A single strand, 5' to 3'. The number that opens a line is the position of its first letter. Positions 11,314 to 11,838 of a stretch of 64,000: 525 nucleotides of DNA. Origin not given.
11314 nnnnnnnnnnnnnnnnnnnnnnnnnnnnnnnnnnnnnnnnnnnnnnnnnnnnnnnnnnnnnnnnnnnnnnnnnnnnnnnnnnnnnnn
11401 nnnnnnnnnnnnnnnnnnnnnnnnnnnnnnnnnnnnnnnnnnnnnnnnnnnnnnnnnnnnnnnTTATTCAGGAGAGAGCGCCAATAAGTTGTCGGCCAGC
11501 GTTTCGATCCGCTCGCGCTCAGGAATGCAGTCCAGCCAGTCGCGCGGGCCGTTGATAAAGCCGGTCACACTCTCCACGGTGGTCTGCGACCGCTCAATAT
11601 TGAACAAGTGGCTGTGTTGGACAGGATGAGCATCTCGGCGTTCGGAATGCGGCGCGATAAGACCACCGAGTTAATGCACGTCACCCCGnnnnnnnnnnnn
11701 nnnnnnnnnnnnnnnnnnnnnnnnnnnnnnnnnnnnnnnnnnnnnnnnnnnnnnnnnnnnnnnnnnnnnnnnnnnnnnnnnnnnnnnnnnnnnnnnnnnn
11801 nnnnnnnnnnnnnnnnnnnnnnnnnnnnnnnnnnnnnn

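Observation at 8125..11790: The ARH/PARG-like module is bracketed by direct duplicates of the trpB2 3' end (an integration-scar signature)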

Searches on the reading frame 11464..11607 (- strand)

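Call 8: search_protein_families(library=pfam, proteins=[window:11464-11607:-], max_evalue=0.01)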
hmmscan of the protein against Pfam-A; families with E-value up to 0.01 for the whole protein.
window:11464-11607:- (47 aa): 1 family
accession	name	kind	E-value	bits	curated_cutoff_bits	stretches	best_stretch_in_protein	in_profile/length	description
PF15894.10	SgrT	-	0.0026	17.9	27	1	20-39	12-31/46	Inhibitor of glucose uptake transporter SgrT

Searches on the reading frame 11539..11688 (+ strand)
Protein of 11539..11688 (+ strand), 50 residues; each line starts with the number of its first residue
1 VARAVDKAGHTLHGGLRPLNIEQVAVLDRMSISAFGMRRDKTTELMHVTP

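Call 37: search_protein_families(library=pfam, proteins=[window:11539-11688:+], max_evalue=10)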
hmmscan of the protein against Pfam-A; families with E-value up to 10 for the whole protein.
seq(50 aa): 0 families
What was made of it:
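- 11540..11643 (.): 11 nt of unknown origin plus 93 nt that lie directly upstream of GmrSD in sister contigs. No Pfam hit for its translation (call 37).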
